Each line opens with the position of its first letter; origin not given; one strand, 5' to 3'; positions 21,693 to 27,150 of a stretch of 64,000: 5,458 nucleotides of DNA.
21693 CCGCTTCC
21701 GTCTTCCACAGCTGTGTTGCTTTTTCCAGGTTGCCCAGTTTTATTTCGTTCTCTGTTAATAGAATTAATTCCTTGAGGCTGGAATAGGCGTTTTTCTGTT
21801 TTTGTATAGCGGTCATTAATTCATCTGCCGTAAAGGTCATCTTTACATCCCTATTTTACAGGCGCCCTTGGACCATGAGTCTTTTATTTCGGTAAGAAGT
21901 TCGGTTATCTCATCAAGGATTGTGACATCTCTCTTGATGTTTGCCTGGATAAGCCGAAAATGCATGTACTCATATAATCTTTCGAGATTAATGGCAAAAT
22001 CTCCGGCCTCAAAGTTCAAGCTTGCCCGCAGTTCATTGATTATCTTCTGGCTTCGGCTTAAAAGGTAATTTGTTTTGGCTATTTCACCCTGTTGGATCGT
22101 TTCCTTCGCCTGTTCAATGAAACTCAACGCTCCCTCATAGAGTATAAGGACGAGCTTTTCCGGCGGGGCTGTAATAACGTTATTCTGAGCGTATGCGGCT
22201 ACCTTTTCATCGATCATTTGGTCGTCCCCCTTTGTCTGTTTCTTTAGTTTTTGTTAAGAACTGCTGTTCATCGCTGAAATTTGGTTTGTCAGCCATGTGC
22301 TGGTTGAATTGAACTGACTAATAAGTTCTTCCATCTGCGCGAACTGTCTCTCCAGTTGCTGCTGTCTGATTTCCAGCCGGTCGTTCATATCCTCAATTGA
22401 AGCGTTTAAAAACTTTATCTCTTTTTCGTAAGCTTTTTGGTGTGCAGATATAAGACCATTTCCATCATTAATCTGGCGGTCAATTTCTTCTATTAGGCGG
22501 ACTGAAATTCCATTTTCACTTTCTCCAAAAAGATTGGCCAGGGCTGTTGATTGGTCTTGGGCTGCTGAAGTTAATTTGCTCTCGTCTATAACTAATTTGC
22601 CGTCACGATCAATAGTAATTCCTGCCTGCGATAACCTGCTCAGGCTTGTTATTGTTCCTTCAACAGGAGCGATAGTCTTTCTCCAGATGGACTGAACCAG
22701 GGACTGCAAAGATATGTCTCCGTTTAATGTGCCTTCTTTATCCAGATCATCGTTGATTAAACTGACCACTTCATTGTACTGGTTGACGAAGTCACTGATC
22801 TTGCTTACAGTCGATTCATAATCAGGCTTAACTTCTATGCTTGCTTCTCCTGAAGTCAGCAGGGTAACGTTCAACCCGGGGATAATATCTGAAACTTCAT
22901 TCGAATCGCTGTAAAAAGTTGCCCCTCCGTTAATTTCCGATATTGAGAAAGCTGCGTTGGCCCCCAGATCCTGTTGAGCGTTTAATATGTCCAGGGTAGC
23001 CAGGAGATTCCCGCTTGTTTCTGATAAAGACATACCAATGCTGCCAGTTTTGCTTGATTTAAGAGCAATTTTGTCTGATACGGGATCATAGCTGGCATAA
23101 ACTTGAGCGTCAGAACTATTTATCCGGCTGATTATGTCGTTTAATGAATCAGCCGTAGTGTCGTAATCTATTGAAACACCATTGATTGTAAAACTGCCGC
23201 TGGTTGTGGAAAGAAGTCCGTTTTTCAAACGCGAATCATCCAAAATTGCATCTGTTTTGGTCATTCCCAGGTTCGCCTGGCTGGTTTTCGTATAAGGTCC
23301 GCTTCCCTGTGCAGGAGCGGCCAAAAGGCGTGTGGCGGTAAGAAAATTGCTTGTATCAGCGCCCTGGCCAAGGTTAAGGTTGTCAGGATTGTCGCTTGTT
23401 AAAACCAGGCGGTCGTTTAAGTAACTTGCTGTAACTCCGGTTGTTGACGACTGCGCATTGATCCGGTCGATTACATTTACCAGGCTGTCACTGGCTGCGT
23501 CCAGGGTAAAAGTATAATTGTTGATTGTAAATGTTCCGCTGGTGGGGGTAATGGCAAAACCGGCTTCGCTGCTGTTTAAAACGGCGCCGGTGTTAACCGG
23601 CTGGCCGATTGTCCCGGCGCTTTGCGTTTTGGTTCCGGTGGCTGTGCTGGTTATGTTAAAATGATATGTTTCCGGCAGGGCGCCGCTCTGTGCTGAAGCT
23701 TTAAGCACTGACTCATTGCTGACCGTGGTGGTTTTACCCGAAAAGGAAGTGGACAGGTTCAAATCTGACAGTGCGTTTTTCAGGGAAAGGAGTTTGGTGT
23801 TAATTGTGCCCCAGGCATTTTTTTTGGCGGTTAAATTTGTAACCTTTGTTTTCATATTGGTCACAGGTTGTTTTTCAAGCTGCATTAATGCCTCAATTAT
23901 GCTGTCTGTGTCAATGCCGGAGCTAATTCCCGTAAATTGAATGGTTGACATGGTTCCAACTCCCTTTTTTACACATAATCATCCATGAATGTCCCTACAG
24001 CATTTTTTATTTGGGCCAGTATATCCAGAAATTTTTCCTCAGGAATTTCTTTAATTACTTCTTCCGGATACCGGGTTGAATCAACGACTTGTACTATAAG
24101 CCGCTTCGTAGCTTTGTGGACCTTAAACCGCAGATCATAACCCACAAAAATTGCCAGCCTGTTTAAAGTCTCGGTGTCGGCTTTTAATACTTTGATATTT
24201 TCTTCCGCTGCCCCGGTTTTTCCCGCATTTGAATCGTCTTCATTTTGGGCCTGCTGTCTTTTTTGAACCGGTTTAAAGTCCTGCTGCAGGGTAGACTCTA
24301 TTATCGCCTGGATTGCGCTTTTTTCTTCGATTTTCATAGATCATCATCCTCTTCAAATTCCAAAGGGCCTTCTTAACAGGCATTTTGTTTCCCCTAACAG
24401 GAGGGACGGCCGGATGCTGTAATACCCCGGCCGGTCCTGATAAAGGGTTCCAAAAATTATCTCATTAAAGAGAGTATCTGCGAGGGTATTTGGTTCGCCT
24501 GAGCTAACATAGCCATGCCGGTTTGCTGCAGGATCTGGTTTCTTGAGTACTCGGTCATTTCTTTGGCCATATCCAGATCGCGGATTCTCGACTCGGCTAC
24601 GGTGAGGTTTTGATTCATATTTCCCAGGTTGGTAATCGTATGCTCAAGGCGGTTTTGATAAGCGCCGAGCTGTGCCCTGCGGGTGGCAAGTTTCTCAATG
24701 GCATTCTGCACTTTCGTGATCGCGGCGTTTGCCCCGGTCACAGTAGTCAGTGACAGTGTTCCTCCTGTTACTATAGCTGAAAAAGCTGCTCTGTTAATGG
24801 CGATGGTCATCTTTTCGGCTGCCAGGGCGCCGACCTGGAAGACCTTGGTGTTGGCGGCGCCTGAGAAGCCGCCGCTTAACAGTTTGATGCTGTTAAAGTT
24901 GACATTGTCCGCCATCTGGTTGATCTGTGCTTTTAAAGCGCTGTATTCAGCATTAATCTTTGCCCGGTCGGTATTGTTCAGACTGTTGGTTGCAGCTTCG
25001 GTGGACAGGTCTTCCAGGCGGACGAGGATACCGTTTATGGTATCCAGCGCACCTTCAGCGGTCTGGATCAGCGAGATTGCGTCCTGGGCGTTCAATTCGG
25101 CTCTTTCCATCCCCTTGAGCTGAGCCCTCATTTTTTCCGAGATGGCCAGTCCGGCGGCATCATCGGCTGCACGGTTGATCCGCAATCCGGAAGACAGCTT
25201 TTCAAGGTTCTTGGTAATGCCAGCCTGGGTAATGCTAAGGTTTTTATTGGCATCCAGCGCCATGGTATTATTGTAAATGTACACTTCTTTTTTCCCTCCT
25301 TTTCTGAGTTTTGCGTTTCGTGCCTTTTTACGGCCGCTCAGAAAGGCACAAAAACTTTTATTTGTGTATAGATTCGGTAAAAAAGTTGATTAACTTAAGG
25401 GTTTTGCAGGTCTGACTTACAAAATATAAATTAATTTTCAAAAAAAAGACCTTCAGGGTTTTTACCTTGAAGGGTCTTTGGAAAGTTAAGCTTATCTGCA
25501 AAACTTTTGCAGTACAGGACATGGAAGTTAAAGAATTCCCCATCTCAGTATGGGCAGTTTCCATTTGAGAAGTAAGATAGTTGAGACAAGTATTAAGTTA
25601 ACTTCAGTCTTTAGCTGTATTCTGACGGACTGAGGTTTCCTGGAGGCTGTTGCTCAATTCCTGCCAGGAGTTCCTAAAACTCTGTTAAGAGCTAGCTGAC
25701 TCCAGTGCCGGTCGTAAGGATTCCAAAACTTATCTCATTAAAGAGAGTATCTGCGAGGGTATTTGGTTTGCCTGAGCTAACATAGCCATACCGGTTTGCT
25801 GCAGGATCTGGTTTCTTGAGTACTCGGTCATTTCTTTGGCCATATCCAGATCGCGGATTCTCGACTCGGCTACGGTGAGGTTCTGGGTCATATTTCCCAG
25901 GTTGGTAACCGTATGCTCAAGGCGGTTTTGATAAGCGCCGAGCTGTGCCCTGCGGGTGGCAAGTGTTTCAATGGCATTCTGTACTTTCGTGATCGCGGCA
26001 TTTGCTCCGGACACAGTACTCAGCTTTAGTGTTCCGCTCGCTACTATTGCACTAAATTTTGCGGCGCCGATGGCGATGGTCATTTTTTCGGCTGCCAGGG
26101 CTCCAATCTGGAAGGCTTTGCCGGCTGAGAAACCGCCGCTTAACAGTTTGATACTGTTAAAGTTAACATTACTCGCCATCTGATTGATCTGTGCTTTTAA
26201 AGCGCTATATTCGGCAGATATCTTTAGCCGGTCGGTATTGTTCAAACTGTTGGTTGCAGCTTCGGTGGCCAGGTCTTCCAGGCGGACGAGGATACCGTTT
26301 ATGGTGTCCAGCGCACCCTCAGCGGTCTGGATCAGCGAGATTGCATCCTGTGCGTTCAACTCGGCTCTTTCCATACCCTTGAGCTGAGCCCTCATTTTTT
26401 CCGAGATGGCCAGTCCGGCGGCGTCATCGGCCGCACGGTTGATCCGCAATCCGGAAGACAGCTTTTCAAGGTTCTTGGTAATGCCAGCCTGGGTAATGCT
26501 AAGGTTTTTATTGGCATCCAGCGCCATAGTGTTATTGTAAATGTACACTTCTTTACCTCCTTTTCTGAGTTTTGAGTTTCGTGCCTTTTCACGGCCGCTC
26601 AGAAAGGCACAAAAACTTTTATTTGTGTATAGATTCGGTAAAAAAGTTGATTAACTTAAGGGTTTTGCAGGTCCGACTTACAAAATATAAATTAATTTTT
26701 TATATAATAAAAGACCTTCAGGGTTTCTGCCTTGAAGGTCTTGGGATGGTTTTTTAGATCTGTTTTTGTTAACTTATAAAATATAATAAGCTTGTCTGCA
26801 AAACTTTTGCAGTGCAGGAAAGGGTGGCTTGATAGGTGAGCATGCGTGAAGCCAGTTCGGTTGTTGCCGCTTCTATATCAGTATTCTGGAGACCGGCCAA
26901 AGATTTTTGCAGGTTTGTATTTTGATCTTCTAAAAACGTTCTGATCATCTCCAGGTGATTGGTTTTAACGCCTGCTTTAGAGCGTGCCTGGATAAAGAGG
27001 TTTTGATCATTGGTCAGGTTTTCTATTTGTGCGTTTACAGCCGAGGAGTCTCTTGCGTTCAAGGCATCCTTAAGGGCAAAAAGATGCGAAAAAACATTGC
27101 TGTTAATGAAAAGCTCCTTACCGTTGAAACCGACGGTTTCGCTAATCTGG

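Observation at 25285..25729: Chimeric flgK'/flgL' scar between the two flagellin genes records how the flagellin duplication arose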

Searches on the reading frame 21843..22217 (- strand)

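Call 5: search_protein_families(library=pfam, proteins=[window:21843-22217:-], max_evalue=0.01)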
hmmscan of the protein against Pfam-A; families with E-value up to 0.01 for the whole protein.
window:21843-22217:- (124 aa): 1 family
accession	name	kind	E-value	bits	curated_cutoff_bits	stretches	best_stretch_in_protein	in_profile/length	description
PF02561.19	FliS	-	1.1e-38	132.5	26.7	1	7-117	2-113/115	Flagellar protein FliS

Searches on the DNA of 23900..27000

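Call 27: search_rna_families(source=window, start=23900, end=27000, threshold=evalue, max_evalue=1)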
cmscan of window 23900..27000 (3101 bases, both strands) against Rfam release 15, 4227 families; matches with E-value up to 1: 0.
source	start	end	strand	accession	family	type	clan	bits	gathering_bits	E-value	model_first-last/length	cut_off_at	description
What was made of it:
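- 25285..25371 (-): fliC-B 5'-UTR with a conserved hairpin (25320-25349) and a Shine-Dalgarno sequence (about 25294-25302). There is no Rfam match (call 27).
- Tried and rejected: Rfam scan of 23900-27000 at E <= 1: no hits (call 27).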

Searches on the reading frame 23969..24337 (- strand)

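Call 5: search_protein_families(library=pfam, proteins=[window:23969-24337:-], max_evalue=0.01)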
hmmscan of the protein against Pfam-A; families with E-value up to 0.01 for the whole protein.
window:23969-24337:- (122 aa): 1 family
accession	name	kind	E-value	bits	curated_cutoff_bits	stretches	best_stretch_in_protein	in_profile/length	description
PF03646.20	FlaG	-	2.7e-17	63.2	23.8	1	25-119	8-100/101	FlaG protein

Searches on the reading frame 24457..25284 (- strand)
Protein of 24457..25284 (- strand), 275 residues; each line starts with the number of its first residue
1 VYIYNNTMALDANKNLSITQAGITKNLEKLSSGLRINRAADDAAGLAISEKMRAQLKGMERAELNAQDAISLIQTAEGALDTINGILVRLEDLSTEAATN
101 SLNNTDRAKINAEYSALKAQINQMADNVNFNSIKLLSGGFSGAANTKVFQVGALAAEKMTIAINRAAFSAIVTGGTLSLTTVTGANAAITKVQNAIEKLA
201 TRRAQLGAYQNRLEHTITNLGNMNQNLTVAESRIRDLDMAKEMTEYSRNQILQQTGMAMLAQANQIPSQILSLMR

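Call 5: search_protein_families(library=pfam, proteins=[window:24457-25284:-], max_evalue=0.01)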
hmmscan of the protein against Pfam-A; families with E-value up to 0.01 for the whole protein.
window:24457-25284:- (275 aa): 2 families
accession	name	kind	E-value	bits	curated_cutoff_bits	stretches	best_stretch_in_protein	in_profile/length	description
PF00669.25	Flagellin_N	-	1.2e-36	126.3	26.6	1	3-139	1-137/139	Bacterial flagellin N-terminal helical region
PF00700.27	Flagellin_C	-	1.8e-28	99.1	23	1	189-274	1-86/86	Bacterial flagellin C-terminal helical region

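Call 33: find_encoding_contigs(protein=window:24457-25284:-, flank=3000, max_places=10)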
Protein window:24457-25284:- (275 aa): 7 contigs read that carry it; 1 place shown.
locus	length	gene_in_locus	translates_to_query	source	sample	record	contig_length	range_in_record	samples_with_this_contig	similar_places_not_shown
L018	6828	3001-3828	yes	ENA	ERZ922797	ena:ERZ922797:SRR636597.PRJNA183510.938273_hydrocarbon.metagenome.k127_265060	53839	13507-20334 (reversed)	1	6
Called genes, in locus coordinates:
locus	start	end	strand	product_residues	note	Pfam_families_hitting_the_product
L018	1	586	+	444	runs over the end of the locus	PF22638:FlgK_D1, PF06429:Flg_bbr_C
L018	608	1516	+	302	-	PF00669:Flagellin_N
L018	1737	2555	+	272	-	PF00669:Flagellin_N, PF00700:Flagellin_C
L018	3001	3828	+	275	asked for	PF00669:Flagellin_N, PF00700:Flagellin_C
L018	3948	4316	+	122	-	PF03646:FlaG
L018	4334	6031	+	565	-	PF02465:FliD_N, PF07196:Flagellin_IN, PF07195:FliD_C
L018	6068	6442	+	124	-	PF02561:FliS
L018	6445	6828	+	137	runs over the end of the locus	-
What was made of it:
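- Seven contigs of 50-200 kb carry fliC-B in the same context (call 33).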

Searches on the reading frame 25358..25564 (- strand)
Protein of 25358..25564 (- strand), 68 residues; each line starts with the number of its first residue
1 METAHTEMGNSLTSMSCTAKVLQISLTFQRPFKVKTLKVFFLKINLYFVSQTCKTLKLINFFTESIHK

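Call 5: search_protein_families(library=pfam, proteins=[window:25358-25564:-], max_evalue=0.01)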
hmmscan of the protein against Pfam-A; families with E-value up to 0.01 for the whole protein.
window:25358-25564:- (68 aa): 0 families
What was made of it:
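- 25358..25564 (-): 68-codon ORF: not a gene. It is flgK' Met158-Ser171 fused in frame to flgL' Ser287-Leu297, then read-through of the terminator and promoter. There is no Pfam family (call 5).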
